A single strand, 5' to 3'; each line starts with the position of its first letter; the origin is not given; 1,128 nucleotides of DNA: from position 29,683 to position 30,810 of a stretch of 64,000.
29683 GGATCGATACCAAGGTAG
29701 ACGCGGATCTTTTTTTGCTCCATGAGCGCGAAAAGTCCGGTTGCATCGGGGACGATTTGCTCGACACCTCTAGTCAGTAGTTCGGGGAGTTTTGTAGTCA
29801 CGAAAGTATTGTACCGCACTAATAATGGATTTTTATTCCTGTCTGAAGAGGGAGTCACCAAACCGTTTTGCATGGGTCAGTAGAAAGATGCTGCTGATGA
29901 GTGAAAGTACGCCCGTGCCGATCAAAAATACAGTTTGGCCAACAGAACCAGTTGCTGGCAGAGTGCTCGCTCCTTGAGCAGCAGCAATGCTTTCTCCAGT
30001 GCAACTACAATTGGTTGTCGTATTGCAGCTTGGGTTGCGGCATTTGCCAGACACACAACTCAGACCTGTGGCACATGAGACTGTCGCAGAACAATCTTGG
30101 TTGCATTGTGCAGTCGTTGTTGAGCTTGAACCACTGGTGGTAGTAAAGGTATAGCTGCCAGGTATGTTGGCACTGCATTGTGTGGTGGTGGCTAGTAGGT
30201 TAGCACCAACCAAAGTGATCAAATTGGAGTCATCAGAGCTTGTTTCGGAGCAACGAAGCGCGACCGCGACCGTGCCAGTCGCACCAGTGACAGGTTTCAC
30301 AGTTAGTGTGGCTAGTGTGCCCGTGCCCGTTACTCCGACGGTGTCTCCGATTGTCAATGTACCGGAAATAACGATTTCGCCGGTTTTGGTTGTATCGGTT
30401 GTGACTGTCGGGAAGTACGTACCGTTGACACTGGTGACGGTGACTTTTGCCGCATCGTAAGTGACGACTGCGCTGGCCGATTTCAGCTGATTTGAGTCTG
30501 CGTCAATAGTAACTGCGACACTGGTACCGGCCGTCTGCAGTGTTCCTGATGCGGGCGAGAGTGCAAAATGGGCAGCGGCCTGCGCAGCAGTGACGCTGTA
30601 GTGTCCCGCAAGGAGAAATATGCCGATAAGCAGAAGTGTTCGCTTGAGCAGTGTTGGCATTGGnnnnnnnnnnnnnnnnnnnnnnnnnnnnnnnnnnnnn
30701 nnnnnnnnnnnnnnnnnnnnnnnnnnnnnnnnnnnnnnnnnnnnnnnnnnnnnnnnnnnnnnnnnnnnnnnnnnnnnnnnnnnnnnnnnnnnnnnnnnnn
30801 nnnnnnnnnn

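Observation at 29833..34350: Cohesin/dockerin-like surface assembly module with an LPXTG-anchored base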

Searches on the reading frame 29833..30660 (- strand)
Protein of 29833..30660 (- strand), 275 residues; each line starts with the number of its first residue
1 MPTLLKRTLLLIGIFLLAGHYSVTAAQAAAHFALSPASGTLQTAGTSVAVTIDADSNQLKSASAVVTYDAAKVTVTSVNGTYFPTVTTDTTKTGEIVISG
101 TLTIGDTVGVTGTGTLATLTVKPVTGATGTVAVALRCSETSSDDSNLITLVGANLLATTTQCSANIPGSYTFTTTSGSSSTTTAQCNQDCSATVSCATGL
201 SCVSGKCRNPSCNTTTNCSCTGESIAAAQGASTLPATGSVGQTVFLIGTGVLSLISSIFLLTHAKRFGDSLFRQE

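Call 3: search_protein_families(library=pfam, proteins=[window:29833-30660:-], max_evalue=1)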
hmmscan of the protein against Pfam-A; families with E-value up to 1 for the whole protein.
window:29833-30660:- (275 aa): 2 families
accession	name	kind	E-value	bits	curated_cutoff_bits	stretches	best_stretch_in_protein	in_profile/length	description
PF00746.26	Gram_pos_anchor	-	0.022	15.1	20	1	228-260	3-34/43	LPXTG cell wall anchor motif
PF14597.12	Lactamase_B_5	-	0.063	13.2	28.4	1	42-131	51-137/199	Metallo-beta-lactamase superfamily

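Call 4: search_protein_families(library=ncbifam, proteins=[window:29833-30660:-], max_evalue=1)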
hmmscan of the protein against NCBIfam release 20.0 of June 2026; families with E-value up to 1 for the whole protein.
window:29833-30660:- (275 aa): 1 family
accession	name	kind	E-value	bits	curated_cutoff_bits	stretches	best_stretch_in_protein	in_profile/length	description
NF053819.1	EF0750_LPXTG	subfamily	0.41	11.2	47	1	222-264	60-102/105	EF2685/EF0750 family sortase-dependent surface protein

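Call 25: search_solved_structures(query=A2, max_evalue=10, show_alignments=2)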
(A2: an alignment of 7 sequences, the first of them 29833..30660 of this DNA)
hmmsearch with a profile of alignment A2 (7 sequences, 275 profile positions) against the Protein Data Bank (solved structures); distinct sequences matched with E-value up to 10: 10.
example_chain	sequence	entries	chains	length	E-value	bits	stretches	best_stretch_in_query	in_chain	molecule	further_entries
7bgi_K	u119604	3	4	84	0.07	15.6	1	17-54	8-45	Photosystem I reaction center subunit psaK, chloroplastic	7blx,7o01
9se6_K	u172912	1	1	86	0.07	15.6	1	17-54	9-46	Photosystem I reaction center subunit psaK, chloroplastic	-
7d0j_K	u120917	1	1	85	0.07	15.6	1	17-54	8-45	Photosystem I reaction center subunit psaK, chloroplastic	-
6jo5_K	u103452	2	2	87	0.073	15.5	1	17-54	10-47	Photosystem I reaction center subunit psaK, chloroplastic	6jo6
1oig_A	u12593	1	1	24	0.96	11.9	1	189-210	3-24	Dumpy, isoform Y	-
2wft_A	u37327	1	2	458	3.3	10.1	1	169-221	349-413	HEDGEHOG-INTERACTING PROTEIN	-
2wfx_B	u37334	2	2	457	5.1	9.5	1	169-221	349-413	HEDGEHOG-INTERACTING PROTEIN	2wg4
3ho3_A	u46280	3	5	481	5.8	9.3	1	169-221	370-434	Hedgehog-interacting protein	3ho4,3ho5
7pgm_A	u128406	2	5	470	7.5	8.9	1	169-221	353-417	Hedgehog-interacting protein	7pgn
2wg3_C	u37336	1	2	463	7.6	8.9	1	169-221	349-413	HEDGEHOG-INTERACTING PROTEIN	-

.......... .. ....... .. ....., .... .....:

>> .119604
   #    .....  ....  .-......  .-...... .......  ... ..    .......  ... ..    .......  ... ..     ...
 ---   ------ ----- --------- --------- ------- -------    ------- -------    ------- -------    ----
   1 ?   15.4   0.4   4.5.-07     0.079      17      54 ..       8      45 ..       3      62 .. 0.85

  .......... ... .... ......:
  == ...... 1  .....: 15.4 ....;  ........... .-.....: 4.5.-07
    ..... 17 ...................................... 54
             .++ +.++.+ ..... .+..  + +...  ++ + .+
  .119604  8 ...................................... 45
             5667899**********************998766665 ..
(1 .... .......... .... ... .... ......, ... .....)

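Call 30: find_homologous_proteins(query=window:29833-30660:-)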
Query window:29833-30660:- (275 aa): 15 proteins with E <= 0.001 among 8000 candidates.
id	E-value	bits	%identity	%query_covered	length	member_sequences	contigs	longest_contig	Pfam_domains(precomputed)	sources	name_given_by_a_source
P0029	2.9e-128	445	79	100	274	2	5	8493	-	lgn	-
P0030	4.9e-122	424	78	97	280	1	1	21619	-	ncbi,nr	ncbi:MAG: hypothetical protein O2840_02735 [bacterium]|nr:hypothetical protein [bacterium]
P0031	6.0e-107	375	70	96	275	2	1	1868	-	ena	-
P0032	1.5e-97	344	65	95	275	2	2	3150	-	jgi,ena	-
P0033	3.0e-88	314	62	98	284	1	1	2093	-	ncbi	-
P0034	1.8e-87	311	99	56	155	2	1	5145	-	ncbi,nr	ncbi:MAG: hypothetical protein COU68_02170 [Candidatus Pacebacteria bacterium CG10_big_fil_rev_8_21_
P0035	1.9e-86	308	59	100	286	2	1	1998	-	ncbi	-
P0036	1.3e-85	305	60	97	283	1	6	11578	-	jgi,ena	jgi:hypothetical protein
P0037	8.3e-85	302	59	92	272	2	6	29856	PF00746.27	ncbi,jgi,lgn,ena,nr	ncbi:MAG: LPXTG cell wall anchor domain-containing protein [Candidatus Pacebacteria bacterium]|nr:LP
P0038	6.6e-82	293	58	97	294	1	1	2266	-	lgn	-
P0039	1.9e-78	282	61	87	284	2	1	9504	-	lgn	-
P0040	9.4e-73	263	60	80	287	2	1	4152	-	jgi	jgi:hypothetical protein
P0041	1.8e-71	259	54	92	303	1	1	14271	-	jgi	jgi:hypothetical protein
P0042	1.2e-8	53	33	52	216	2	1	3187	PF00963.25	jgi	jgi:hypothetical protein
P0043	1.3e-8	53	33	59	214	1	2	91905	PF00963.25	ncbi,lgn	-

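Call 32: search_protein_families(library=pfam, proteins=[P0042, P0043, P0037], max_evalue=0.1)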
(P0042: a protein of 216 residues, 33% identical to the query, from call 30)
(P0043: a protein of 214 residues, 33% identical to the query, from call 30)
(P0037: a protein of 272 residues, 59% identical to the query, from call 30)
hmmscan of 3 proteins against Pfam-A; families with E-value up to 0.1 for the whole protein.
P0042 (216 aa): 1 family
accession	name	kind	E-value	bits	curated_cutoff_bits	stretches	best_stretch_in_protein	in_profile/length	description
PF00963.24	Cohesin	-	3.1e-08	34.4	24.1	1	32-152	4-130/139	Cohesin domain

P0043 (214 aa): 1 family
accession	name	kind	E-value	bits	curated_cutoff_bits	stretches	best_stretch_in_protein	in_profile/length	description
PF00963.24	Cohesin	-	6.2e-08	33.4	24.1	1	32-152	4-130/139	Cohesin domain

P0037 (272 aa): 2 families
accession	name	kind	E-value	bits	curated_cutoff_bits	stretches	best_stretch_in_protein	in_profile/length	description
PF00746.26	Gram_pos_anchor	-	2.2e-05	24.7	20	1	225-262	4-40/43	LPXTG cell wall anchor motif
PF21164.2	Dumpy_DPY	-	0.01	16.2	27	1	186-206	4-24/24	Dumpy, DPY module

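Call 40: predict_structure(alignment_id=A4)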
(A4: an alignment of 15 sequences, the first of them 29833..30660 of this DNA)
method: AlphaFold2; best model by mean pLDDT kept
length: 275 residues; sequences in the alignment: 15
mean_pLDDT: 67.7   pTM: 0.50
mean pLDDT of the five models: 67.7, 63.9, 62.1, 58.0, 57.8
residues with pLDDT >= 90: 3; 70-90: 156; 50-70: 61; < 50: 55
segments of 3 or more residues with pLDDT < 50: 23-27, 140-157, 175-183, 222-242
pLDDT, mean of each block of 10 residues (from residue 1): 69 71 52 83 86 78 85 86 84 86 74 87 84 71 32 45 71 49 59 74 77 56 37 37 57 74 71 54
secondary structure, 60 per line:
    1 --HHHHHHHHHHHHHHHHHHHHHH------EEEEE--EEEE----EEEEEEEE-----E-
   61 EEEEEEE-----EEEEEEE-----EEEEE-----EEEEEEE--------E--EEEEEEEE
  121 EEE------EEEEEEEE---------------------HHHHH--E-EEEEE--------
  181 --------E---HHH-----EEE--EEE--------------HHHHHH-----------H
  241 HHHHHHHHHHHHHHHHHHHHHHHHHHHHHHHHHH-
elements in order: H3-24 E31-35 E38-41 E46-53 E61-67 E73-79 E85-89 E95-101 E113-123 E130-137 H159-163 E168-172 E201-203 E206-208 H223-228 H240-274

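Call 42: fold_search(model_id=the predicted structure, library=pdb)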
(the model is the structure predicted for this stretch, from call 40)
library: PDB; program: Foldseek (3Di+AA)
matches with E <= 10: 1747; with E <= 0.001: 50
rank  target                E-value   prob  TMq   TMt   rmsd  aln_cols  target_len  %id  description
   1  6kgc_A                1.6e-07  1.00  0.41  0.74   4.4       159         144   22  Crystal structure of CaDoc0917(R49D)-CaCohA2 complex at pH 5.4 (released 2020-07-08)
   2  6kgd_A                2.1e-07  1.00  0.41  0.72   4.3       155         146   21  Crystal structure of CaDoc0917(R49D)-CaCohA2 complex at pH 8.0 (released 2020-07-08)
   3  6kgf_C                2.8e-07  1.00  0.40  0.71   5.4       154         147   20  Crystal structure of CaDoc0917(R16D)-CaCohA2 complex at pH 8.2 (released 2020-07-08)
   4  2xdh                  8.1e-07  1.00  0.32  0.59   5.5       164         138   15  Non-cellulosomal cohesin from the hyperthermophilic archaeon Archaeoglobus fulgidus (released 2010-05-26)
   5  6kgf_A                1.0e-06  1.00  0.40  0.72   5.4       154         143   20  Crystal structure of CaDoc0917(R16D)-CaCohA2 complex at pH 8.2 (released 2020-07-08)
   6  6kge_A                1.6e-06  1.00  0.40  0.72   5.4       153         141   20  Crystal structure of CaDoc0917(R16D)-CaCohA2 complex at pH 5.5 (released 2020-07-08)
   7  4ums                  2.1e-06  1.00  0.41  0.70   5.2       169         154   13  The crystal structure of the seventh ScaB type I cohesin from Pseudobacteroides cellulosolvens (released 2015-05-06)
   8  1g1k_A                3.8e-06  1.00  0.35  0.62   5.3       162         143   17  COHESIN MODULE FROM THE CELLULOSOME OF CLOSTRIDIUM CELLULOLYTICUM (released 2000-11-22)
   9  6kg8_MODEL_1_A        5.7e-06  1.00  0.39  0.65   4.9       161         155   19  Solution structure of CaCohA2 from Clostridium acetobutylicum (released 2020-07-08)
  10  4uyq_A                7.7e-06  1.00  0.38  0.69   5.0       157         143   16  High resolution structure of the third cohesin ScaC in complex with the ScaB dockerin with a mutation in the C-termina (released 2015-04-15)
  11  5nrm_A                8.6e-06  1.00  0.32  0.59   3.3       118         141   17  Crystal structure of the sixth cohesin from Acetivibrio cellulolyticus' scaffoldin B in complex with Cel5 dockerin S51 (released 2018-01-31)
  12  5lxv_C                8.6e-06  1.00  0.37  0.57   7.3       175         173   14  Crystal structure of Ruminococcus flavefaciens scaffoldin C cohesin in complex with a dockerin from an uncharacterized (released 2016-10-19)
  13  5lxv_A                1.0e-05  1.00  0.37  0.58   7.4       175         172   14  Crystal structure of Ruminococcus flavefaciens scaffoldin C cohesin in complex with a dockerin from an uncharacterized (released 2016-10-19)
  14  2vn5_C                1.1e-05  1.00  0.33  0.57   3.0       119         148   18  The Clostridium cellulolyticum dockerin displays a dual binding mode for its cohesin partner (released 2008-05-20)
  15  4uyp_C                1.3e-05  1.00  0.34  0.61   2.5       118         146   17  High resolution structure of the third cohesin ScaC in complex with the ScaB dockerin with a mutation in the N-termina (released 2015-04-15)
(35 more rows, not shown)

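Call 69: find_encoding_contigs(protein=P0043, flank=8000, max_places=1)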
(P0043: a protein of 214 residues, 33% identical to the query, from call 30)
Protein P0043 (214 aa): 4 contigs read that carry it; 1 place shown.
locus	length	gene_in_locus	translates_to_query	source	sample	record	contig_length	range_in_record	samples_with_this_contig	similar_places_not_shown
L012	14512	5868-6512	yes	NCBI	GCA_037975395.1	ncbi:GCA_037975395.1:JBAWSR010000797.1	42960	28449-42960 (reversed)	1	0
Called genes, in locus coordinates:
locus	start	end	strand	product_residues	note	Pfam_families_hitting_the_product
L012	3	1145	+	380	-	?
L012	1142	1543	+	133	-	-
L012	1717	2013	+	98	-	-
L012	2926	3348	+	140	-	-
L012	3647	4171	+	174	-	-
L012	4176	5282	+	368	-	PF00404:Dockerin_1 (weak)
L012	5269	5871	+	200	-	PF00963:Cohesin (weak)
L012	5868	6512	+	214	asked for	PF00963:Cohesin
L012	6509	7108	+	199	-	PF16656:Pur_ac_phosph_N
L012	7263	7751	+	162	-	-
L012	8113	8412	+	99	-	PF00830:Ribosomal_L28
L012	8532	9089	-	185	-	PF01327:Pep_deformylase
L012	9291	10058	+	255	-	PF00535:Glycos_transf_2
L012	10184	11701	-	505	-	-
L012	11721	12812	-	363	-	-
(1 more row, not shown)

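Call 78: find_related_loci(query=A4, collection=genome_contigs, flank=10000)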
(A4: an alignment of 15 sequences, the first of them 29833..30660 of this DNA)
Query A4 (275 aa) in genome_contigs; peptide patterns used: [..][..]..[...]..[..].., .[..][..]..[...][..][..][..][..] (x = any residue, [..] = any of these).
107 stretches matched a pattern; 22 encode a relative of the query (tblastn E <= 1e-3); 22 distinct loci.
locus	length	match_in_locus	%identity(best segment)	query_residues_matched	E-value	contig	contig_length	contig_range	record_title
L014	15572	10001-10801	78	1-267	2e-121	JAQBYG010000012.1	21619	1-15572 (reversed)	MAG: bacterium isolate casp150-mb.307 NODE_6448_length_21619_cov_0.078160, whole genome shotgun sequence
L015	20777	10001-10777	71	13-275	3e-107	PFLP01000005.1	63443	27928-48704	MAG: Candidatus Pacebacteria bacterium CG_4_10_14_0_8_um_filter_42_14 CG_4_10_14_0.8_um_filter_scaffold_143_c, whole gen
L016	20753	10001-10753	59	14-267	7e-80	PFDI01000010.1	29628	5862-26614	MAG: Candidatus Pacebacteria bacterium CG10_big_fil_rev_8_21_14_0_10_44_54 CG10_8_21_14_0.10_scaffold_1522_c, whole geno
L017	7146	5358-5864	42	14-184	2e-32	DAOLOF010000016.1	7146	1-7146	MAG TPA_asm: Candidatus Woesebacteria bacterium isolate AMR_MDS_4768 NODE_10981_length_7146_cov_3.483853, whole genome s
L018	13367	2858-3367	44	1-170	4e-32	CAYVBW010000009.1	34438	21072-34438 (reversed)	MAG TPA_asm: uncultured Pseudomonadales bacterium isolate SRP241326_co2_315 genome assembly, contig: NODE_1921_length_34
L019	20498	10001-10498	35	4-172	3e-22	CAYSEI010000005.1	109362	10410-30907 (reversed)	MAG TPA_asm: uncultured Pseudomonadales bacterium isolate SRP141376_co2_362 genome assembly, contig: NODE_448_length_109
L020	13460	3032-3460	39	28-172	7e-22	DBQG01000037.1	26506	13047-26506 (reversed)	MAG TPA_asm: Patescibacteria group bacterium UBA1400 UBA1400_contig_12232, whole genome shotgun sequence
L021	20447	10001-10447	34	25-175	3e-16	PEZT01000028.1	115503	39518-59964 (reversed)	MAG: Candidatus Beckwithbacteria bacterium CG10_big_fil_rev_8_21_14_0_10_34_10 CG10_8_21_14_0.10_scaffold_103_c, whole g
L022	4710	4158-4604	37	10-165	4e-15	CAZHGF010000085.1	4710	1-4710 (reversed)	MAG TPA_asm: uncultured Gammaproteobacteria bacterium isolate binchicken_co134_1283 genome assembly, contig: NODE_41094_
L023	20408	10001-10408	36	8-146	1e-13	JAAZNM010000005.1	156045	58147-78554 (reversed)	MAG: Candidatus Roizmanbacteria bacterium isolate AS27yjCOA_175 72860_AS27, whole genome shotgun sequence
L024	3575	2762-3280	33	3-184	7e-13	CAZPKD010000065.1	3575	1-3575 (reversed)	MAG TPA_asm: uncultured Gammaproteobacteria bacterium isolate binchicken_co220_8 genome assembly, contig: NODE_17697_len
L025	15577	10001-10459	32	1-165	4e-12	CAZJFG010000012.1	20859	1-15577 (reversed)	MAG TPA_asm: uncultured Gammaproteobacteria bacterium isolate SRP278314_co1_17 genome assembly, contig: NODE_3202_length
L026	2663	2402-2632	43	28-102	3e-11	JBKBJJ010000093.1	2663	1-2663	MAG: Microgenomates group bacterium isolate 21I_055.bin.7 NODE_93_length_2663_cov_3.015468, whole genome shotgun sequenc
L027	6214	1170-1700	33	6-184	1e-10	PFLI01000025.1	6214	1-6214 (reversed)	MAG: Candidatus Roizmanbacteria bacterium CG_4_10_14_0_8_um_filter_33_9 CG_4_10_14_0.8_um_filter_scaffold_9436_c, whole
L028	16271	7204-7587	37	8-141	1e-10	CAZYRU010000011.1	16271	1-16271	MAG TPA_asm: uncultured Gammaproteobacteria bacterium isolate SRP167436_co1_107 genome assembly, contig: NODE_5741_lengt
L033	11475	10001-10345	30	7-122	9e-7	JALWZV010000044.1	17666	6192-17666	MAG: Candidatus Roizmanbacteria bacterium isolate T2_metabat1_scaf2bin.165 T2_NODE_3036_length_17666_cov_2.630823, whole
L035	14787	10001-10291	29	48-148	1e-4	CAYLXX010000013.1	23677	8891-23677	MAG TPA_asm: uncultured Gammaproteobacteria bacterium isolate SRP200132_co2_273 genome assembly, contig: NODE_1681_lengt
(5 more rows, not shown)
